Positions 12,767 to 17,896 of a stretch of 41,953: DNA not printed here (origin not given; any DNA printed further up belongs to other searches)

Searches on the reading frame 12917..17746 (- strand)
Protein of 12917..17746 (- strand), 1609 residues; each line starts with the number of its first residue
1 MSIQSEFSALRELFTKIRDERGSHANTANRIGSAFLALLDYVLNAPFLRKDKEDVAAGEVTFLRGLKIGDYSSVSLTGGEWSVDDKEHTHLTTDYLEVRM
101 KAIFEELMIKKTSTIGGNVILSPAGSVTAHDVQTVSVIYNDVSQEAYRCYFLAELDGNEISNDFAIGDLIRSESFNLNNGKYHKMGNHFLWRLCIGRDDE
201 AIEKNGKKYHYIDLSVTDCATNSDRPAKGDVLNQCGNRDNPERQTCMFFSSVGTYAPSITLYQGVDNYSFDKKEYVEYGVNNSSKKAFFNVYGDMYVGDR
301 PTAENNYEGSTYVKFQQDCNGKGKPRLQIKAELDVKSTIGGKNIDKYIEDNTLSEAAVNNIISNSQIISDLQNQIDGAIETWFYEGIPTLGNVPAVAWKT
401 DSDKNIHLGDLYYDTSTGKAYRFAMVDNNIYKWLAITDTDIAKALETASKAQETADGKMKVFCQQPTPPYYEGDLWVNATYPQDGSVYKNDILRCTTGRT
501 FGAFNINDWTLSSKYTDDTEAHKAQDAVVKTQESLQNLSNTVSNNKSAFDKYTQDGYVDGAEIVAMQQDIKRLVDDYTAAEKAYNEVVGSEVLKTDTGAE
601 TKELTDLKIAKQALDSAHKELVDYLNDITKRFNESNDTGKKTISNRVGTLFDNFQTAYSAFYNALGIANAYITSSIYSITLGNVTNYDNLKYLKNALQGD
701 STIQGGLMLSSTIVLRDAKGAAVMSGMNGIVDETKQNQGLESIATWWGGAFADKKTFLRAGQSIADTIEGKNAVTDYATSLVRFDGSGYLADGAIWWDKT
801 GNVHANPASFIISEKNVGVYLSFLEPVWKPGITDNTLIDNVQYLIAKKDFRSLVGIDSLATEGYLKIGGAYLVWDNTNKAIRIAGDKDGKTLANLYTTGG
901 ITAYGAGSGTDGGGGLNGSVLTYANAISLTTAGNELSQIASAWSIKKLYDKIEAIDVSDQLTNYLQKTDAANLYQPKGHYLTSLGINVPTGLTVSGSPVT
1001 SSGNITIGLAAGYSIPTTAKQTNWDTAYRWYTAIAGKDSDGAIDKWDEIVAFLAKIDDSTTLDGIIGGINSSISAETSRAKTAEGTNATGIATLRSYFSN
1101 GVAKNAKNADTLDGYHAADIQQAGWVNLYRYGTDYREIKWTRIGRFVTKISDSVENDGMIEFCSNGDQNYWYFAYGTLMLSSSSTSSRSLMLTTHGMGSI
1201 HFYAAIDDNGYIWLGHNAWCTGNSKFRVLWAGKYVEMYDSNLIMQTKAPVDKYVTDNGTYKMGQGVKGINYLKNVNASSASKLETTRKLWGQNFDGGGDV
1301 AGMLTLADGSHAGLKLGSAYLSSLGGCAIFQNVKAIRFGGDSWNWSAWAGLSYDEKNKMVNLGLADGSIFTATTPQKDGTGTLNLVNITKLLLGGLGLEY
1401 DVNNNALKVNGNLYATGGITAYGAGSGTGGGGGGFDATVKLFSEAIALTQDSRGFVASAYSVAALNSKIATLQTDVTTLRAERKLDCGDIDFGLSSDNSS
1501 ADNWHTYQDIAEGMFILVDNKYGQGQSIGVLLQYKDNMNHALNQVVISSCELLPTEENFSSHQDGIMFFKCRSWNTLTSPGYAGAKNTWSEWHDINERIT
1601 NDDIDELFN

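Call 24: search_protein_families(library=phrogs, proteins=[window:12917-17746:-], max_evalue=0.001)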
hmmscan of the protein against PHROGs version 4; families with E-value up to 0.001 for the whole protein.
window:12917-17746:- (1609 aa): 4 families
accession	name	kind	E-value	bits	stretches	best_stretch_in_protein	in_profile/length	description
phrog_38044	-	unknown function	1.6e-74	252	1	64-620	899-1410/3576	-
phrog_21973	-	tail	1.2e-42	145.8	1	359-555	704-888/3605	tail protein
phrog_16381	-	unknown function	2e-41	142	2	358-479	1552-1676/2681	-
phrog_17422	-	unknown function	2.1e-39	136.1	1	46-276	516-763/961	-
